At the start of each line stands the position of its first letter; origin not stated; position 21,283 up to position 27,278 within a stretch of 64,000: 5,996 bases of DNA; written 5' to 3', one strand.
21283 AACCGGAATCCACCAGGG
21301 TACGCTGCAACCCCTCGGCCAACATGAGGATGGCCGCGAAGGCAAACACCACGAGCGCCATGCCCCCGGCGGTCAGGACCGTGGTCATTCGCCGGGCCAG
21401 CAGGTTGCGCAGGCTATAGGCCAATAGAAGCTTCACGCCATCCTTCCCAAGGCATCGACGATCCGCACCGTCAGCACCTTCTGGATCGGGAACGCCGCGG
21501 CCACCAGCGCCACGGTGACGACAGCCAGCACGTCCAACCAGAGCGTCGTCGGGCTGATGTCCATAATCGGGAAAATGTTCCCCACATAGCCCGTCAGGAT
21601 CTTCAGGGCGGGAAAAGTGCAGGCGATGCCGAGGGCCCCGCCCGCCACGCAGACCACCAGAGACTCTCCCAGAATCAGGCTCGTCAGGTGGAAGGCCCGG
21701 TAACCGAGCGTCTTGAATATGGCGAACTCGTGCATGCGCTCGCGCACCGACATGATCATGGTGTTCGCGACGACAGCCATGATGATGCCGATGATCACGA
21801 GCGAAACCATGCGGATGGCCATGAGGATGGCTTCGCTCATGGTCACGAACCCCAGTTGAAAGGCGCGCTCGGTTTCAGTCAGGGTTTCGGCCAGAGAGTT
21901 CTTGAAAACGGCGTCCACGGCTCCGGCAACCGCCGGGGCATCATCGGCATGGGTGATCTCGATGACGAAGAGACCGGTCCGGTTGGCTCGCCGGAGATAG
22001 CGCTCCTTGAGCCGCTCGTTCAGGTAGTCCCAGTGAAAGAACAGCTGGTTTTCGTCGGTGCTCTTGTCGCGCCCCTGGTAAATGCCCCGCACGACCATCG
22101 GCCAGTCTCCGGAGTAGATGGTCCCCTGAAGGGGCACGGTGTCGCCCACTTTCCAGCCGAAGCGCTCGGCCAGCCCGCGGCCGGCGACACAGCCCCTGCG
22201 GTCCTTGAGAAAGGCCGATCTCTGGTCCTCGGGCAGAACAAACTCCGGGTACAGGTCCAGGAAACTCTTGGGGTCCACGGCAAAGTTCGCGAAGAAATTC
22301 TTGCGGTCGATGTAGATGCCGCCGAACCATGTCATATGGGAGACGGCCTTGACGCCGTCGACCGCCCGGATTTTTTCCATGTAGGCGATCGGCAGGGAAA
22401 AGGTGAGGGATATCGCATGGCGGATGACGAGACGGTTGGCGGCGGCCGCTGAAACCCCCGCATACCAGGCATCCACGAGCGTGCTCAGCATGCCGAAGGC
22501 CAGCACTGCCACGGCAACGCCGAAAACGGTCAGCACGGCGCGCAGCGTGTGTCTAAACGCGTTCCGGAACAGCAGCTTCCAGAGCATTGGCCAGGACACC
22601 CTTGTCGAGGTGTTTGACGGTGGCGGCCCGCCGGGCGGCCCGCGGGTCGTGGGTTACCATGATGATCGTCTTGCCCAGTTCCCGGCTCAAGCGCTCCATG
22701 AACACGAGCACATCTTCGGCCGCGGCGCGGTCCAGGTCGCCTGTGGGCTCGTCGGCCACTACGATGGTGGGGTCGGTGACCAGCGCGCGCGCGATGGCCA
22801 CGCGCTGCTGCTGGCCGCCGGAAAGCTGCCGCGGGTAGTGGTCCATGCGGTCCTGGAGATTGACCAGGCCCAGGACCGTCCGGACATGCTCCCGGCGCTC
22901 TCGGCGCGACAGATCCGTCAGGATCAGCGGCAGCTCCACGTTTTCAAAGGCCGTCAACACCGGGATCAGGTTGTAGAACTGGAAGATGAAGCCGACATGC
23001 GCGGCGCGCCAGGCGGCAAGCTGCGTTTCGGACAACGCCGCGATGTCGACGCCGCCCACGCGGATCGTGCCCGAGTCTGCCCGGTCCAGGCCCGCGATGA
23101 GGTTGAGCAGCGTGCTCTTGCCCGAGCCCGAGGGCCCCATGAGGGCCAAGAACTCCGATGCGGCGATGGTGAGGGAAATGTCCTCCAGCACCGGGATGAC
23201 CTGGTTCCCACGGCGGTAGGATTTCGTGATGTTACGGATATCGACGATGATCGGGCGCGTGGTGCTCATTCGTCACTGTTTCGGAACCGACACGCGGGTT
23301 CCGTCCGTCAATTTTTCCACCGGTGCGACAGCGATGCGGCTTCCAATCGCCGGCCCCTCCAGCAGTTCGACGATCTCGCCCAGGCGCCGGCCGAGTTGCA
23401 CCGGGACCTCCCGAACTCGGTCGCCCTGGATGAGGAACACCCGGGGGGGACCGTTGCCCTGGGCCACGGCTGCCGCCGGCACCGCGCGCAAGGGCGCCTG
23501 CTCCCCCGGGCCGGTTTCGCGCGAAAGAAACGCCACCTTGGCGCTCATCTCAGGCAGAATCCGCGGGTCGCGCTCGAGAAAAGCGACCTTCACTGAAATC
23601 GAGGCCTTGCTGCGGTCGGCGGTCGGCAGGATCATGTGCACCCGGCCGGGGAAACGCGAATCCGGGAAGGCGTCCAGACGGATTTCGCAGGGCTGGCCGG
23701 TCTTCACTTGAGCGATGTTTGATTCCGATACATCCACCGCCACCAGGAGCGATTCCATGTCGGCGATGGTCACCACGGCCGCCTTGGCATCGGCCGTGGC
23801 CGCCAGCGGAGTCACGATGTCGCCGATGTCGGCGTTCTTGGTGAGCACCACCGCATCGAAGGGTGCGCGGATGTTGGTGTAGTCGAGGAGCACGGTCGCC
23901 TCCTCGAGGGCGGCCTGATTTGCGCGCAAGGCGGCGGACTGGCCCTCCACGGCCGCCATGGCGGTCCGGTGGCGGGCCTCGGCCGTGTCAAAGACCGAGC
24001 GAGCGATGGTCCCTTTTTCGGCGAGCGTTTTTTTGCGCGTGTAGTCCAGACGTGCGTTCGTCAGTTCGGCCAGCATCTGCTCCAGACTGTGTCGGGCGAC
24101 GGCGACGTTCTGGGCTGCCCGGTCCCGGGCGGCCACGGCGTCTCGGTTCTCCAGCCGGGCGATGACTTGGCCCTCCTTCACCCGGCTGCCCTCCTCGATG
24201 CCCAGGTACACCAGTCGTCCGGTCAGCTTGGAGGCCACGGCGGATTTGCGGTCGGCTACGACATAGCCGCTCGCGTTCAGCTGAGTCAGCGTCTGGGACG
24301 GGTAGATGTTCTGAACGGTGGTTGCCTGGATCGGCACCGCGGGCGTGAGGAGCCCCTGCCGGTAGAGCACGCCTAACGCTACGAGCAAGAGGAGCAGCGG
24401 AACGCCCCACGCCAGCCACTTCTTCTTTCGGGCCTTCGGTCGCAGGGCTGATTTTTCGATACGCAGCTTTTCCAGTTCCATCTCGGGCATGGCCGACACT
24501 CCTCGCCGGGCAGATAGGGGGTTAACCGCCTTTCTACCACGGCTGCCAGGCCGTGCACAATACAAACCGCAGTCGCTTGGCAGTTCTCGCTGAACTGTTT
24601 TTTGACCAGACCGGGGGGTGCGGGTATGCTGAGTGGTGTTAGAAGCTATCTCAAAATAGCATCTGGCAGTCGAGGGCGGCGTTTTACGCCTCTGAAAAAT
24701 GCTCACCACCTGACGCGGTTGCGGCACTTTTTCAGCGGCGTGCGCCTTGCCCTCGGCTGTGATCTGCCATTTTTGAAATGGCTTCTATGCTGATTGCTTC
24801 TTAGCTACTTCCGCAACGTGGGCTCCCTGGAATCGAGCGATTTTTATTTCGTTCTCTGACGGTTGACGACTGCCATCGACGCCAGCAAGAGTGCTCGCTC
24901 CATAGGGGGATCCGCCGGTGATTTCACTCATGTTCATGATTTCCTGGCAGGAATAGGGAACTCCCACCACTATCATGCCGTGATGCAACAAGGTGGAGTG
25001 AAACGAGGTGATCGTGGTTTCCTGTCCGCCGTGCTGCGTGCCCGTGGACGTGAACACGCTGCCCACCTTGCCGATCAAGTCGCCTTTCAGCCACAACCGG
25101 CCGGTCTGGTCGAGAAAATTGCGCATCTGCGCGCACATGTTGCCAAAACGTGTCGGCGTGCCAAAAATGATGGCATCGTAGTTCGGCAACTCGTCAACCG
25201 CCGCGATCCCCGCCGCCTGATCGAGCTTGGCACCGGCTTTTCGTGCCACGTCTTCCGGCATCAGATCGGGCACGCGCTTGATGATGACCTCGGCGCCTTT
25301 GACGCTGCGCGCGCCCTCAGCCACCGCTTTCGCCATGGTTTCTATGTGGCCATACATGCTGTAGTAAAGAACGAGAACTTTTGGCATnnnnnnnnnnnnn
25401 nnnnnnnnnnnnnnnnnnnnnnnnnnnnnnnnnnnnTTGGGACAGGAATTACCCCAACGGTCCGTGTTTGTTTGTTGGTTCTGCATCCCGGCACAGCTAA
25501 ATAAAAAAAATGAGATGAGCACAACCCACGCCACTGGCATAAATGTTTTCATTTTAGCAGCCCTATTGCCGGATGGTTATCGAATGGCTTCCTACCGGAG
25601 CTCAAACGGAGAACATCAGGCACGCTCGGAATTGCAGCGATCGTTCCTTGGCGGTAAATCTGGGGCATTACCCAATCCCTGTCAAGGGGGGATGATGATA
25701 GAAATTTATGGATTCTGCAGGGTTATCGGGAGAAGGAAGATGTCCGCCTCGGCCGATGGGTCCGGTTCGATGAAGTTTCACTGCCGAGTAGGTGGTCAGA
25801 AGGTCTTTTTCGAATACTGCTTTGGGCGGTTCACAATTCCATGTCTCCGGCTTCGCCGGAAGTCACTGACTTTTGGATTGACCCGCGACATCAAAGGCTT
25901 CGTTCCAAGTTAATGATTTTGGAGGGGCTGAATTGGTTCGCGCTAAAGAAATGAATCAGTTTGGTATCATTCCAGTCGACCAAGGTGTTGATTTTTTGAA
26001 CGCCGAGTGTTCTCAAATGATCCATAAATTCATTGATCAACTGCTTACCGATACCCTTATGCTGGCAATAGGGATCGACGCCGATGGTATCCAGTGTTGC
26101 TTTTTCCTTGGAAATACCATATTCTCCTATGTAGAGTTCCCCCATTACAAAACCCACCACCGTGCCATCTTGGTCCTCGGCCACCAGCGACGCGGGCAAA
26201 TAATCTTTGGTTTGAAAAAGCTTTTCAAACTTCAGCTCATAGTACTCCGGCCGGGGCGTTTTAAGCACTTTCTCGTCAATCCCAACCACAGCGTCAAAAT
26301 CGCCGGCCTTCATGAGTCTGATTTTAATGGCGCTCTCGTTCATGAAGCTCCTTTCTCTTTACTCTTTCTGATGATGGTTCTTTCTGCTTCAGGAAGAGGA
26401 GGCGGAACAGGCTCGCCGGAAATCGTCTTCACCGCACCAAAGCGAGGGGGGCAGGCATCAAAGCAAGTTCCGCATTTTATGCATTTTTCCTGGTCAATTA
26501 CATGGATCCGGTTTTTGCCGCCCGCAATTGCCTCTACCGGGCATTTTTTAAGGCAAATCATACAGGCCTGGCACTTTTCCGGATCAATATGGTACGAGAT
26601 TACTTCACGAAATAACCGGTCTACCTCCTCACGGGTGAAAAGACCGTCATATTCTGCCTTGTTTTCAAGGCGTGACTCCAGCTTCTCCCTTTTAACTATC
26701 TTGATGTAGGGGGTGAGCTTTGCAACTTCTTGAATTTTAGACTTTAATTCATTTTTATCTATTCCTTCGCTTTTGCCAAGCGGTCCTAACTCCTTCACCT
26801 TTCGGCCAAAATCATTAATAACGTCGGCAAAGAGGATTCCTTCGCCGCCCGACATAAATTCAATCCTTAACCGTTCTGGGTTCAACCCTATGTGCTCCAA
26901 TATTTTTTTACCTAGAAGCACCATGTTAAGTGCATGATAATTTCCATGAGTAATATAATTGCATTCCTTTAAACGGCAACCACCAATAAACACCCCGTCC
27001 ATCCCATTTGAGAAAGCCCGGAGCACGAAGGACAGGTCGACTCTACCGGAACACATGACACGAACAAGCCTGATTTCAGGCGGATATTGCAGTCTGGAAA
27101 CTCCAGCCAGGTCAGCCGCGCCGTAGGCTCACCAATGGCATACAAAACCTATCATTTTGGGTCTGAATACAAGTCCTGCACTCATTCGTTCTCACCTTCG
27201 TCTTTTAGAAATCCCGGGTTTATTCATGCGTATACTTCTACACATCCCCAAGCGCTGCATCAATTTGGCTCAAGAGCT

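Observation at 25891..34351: Selenocysteine-dependent BamBCDEF-like dearomatising-reductase operon hidden behind two apparently broken ORFs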

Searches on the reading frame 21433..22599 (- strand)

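Call 19: search_protein_families(library=pfam, proteins=[window:21433-22599:-])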
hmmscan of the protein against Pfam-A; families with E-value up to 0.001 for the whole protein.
window:21433-22599:- (388 aa): 2 families
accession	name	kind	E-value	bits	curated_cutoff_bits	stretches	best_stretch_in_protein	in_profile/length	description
PF02687.27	FtsX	-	2.6e-13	50.5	25.5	1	264-377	2-117/120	FtsX-like permease C-terminal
PF12704.14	MacB_PCD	-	1.1e-12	49.1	27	1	22-230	2-206/207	MacB-like periplasmic core domain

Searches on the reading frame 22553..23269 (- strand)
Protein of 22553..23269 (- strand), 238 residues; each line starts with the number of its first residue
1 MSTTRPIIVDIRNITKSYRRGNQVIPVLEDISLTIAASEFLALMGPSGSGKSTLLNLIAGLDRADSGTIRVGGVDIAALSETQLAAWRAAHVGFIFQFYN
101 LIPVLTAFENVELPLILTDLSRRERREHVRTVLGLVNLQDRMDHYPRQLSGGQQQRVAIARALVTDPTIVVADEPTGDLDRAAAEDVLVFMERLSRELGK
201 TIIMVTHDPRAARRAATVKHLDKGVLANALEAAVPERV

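Call 19: search_protein_families(library=pfam, proteins=[window:22553-23269:-])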
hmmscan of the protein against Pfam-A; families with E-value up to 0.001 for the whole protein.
window:22553-23269:- (238 aa): 6 families
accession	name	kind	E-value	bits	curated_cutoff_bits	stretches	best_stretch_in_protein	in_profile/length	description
PF00005.33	ABC_tran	-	2.3e-36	125.8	25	1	28-176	1-136/137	ABC transporter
PF13304.12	AAA_21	-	1.8e-07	32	27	0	145-209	234-300/304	AAA domain, putative AbiEii toxin, Type IV TA system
PF03193.22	RsgA_GTPase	-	0.00017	21.9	30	1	35-69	104-137/174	RsgA GTPase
PF02463.25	SMC_N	-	0.00041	20.3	40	0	38-218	24-208/220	RecF/RecN/SMC N terminal domain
PF13191.12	AAA_16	-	0.00052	21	32.6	0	38-119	24-85/167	AAA ATPase domain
PF13555.12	AAA_29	-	0.00089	19.4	27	0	35-55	19-39/61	P-loop containing region of AAA domain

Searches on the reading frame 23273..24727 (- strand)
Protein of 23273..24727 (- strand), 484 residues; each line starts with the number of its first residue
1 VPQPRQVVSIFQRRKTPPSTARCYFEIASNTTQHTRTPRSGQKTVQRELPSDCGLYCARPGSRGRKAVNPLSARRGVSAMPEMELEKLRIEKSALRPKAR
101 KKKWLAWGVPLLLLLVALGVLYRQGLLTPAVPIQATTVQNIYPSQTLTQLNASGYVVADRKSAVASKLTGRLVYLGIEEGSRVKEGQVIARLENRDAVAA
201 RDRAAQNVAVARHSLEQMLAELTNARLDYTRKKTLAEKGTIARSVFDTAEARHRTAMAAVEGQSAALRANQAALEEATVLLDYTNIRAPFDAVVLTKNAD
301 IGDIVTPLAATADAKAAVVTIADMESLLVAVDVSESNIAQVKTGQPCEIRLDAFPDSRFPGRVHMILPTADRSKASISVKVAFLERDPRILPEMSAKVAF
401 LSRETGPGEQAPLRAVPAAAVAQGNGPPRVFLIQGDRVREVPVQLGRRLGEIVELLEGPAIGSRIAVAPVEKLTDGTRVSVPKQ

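Call 13: search_protein_families(library=ncbifam, proteins=[window:23273-24727:-])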
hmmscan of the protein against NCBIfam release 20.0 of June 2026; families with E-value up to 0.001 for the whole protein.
window:23273-24727:- (484 aa): 17 families
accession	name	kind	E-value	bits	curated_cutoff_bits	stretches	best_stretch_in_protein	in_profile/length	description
TIGR01730.1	RND_mfp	subfamily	2.3e-52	178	94.9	1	139-481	4-321/322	efflux RND transporter periplasmic adaptor subunit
TIGR00999.1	8a0102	subfamily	6.8e-33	113.9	319.3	1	180-469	1-266/271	CzcB/NccB family metal efflux transporter periplasmic adaptor subunit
NF008606.0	PRK11578.1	equivalog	7.7e-33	114.1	342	1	101-468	8-363/371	macrolide transporter subunit MacA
NF008589.1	PRK11556.1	equivalog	6e-24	84.7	391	1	129-481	55-387/392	MdtA/MuxA family multidrug efflux RND transporter periplasmic adaptor subunit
TIGR00998.1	8a0101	subfamily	1.4e-21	76.8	390.8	2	202-369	104-284/334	EmrA/EmrK family multidrug efflux transporter periplasmic adaptor subunit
NF002939.0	PRK03598.1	equivalog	3.5e-17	62.6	393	2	205-371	107-285/332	secretion protein HlyD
TIGR02971.1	heterocyst_DevB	subfamily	4.8e-16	59.1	129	2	235-366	155-278/327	ABC exporter membrane fusion protein, DevB family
TIGR01843.1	type_I_hlyD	subfamily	7.7e-15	54.8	208.65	2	233-361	220-343/422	HlyD family type I secretion periplasmic adaptor subunit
NF007785.0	PRK10476.1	equivalog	2e-11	43.3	376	1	250-366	175-284/347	multidrug transporter subunit MdtN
NF007362.0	PRK09859.1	equivalog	8.7e-11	41.5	738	1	164-472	64-362/385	multidrug transporter subunit MdtE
NF011715.0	PRK15136.1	equivalog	2.5e-08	32.9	563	1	157-363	57-289/390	multidrug efflux MFS transporter periplasmic adaptor subunit EmrA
NF033138.2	RND-peri-MexC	equivalog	9.1e-08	31.6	625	1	151-481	53-371/375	MexC family multidrug efflux RND transporter periplasmic adaptor subunit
NF000272.2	OqxA_adapt_sub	exception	2.2e-07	30.2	835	1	154-338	60-226/391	multidrug efflux RND transporter periplasmic adaptor subunit OqxA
NF045904.1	RND-peri-MexE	equivalog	6.8e-07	28.5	714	1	155-404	57-295/390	multidrug efflux RND transporter periplasmic adaptor subunit MexE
NF007303.0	PRK09783.1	subfamily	2.2e-06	26.4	390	1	286-423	217-341/414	copper/silver efflux system membrane fusion protein CusB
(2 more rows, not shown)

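Call 14: search_protein_families(library=pfam, proteins=[window:23273-24727:-])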
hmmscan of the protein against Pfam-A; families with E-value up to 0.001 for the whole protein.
window:23273-24727:- (484 aa): 3 families
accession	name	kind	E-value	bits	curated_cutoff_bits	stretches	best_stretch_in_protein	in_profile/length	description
PF16576.10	HlyD_D23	-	3.2e-22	79.3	30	1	149-396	5-214/214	Barrel-sandwich domain of CusB or HlyD membrane-fusion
PF13437.12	HlyD_3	-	5.5e-15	56.4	22.2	1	286-391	2-104/106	HlyD family secretion protein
PF13533.13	Biotin_lipoyl_2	-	1.9e-05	24.8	29.8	1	163-193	2-32/32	Biotin-lipoyl like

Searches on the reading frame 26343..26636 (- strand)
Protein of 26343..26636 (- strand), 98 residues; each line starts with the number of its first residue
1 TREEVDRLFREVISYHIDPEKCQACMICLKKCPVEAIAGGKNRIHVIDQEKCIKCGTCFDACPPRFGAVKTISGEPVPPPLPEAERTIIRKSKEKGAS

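Call 66: search_solved_structures(query=window:26343-26636:-, max_evalue=0.01, show_alignments=3)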
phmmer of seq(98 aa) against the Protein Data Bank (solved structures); distinct sequences matched with E-value up to 0.01: 94 (the best 60 are shown).
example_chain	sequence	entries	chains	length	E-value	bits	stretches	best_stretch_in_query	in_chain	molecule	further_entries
9bov_B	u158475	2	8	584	1.6e-15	60.6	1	10-70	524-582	NADH dehydrogenase (Quinone)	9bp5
9eri_B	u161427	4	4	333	1e-14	58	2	16-63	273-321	Na(+)-translocating ferredoxin:NAD(+) oxidoreductase complex subunit B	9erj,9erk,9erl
7t2r_B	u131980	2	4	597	4.8e-14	55.9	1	11-69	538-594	NiFe hydrogenase subunit B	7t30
7bkb_K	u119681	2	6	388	4.9e-14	55.8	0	10-50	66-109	Formylmethanofuran dehydrogenase, subunit F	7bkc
9n5u_B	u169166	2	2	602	8.1e-13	51.9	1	9-70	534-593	NfnB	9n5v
5t5i_F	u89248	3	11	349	9.8e-13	51.7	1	15-64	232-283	Tungsten formylmethanofuran dehydrogenase subunit fwdF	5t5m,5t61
8a6t_B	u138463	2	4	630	1.6e-12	51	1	12-64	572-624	Electron bifurcating hydrogenase subunit HydB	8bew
9sw6_G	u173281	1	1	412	2e-12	50.7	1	21-67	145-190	Polyferredoxin protein MvhB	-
7q4w_B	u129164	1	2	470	8.5e-12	48.6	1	10-69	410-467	Iron hydrogenase HydB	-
9sw6_H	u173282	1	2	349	9.1e-12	48.5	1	15-64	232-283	Tungsten formylmethanofuran dehydrogenase, subunit F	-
7q4v_B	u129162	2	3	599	1.1e-11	48.2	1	10-69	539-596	Iron hydrogenase HydB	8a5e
8oh5_B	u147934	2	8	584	5.7e-11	46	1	10-62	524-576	NAD-reducing hydrogenase subunit HoxF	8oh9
7p5h_B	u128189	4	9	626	4e-10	43.3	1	14-64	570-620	Fe-hydrogenase, subunit beta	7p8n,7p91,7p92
9sfi_O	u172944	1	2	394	1.3e-08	38.4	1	20-64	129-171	Ferredoxin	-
9g03_E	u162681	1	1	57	1.5e-08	38.2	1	17-64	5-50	Ferredoxin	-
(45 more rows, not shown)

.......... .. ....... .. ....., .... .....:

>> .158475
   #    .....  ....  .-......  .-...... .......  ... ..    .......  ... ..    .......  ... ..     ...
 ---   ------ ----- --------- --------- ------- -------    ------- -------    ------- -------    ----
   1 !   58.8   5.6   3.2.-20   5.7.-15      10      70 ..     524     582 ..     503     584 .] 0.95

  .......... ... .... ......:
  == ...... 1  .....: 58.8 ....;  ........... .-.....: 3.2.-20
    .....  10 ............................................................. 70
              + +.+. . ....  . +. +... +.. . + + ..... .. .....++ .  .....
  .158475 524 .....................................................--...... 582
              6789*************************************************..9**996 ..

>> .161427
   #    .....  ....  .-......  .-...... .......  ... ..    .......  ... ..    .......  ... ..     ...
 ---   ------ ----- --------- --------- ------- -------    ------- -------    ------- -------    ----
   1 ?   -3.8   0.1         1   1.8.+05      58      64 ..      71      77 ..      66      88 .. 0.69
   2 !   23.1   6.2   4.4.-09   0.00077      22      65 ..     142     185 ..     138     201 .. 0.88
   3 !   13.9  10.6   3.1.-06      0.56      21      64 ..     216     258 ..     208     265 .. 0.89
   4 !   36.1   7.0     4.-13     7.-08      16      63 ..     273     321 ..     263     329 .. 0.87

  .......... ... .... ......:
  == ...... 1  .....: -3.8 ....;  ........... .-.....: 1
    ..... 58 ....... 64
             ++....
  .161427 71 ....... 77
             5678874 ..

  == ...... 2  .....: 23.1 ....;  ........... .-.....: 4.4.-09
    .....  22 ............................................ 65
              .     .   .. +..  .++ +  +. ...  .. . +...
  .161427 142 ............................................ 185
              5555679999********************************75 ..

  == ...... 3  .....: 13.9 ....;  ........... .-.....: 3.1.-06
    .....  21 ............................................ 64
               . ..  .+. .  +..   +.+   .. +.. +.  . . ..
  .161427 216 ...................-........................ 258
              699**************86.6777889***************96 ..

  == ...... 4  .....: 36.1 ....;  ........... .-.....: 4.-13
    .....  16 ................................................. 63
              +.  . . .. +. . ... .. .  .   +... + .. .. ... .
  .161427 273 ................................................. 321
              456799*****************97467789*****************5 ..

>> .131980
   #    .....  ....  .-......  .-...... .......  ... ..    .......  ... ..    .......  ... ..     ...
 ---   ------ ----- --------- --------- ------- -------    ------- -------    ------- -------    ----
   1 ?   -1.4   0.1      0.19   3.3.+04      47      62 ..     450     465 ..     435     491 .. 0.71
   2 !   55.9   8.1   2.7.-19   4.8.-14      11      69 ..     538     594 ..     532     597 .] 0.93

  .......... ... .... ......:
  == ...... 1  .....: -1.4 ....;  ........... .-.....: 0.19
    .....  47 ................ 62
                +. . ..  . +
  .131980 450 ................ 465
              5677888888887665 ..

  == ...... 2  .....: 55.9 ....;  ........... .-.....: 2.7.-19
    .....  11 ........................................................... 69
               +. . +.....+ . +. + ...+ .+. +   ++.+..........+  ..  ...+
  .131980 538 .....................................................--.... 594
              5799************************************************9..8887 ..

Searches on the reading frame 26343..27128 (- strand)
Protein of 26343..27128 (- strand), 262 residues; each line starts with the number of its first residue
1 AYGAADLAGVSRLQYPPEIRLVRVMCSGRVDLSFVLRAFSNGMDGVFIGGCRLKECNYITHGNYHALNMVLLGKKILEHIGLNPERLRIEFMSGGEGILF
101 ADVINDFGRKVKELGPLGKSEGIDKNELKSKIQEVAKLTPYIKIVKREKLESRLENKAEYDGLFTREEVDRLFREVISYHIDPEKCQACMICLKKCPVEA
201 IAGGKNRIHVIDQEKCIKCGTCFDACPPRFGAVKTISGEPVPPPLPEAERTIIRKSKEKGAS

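Call 100: predict_structure(alignment_id=A1)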
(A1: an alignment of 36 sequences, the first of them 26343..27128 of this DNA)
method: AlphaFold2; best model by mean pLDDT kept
length: 262 residues; sequences in the alignment: 36
mean_pLDDT: 38.9   pTM: 0.39
mean pLDDT of the five models: 38.9, 38.8, 38.2, 38.1, 35.0
residues with pLDDT >= 90: 0; 70-90: 0; 50-70: 46; < 50: 216
segments of 3 or more residues with pLDDT < 50: 1-21, 26-29, 40-42, 50-61, 79-82, 92-262
pLDDT, mean of each block of 10 residues (from residue 1): 23 36 50 52 54 37 57 55 54 37 37 34 42 39 27 33 35 35 37 40 33 40 38 33 30 27 30
secondary structure, 60 per line:
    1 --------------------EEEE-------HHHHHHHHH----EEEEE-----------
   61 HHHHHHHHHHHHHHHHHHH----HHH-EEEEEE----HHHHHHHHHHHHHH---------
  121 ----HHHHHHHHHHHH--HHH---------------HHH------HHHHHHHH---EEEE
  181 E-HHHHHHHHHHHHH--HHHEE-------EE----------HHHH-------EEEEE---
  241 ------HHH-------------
elements in order: E21-24 H32-40 E45-49 H61-79 E88-93 H98-111 H125-136 H166-173 E177-181 H183-195 H222-225 E233-237
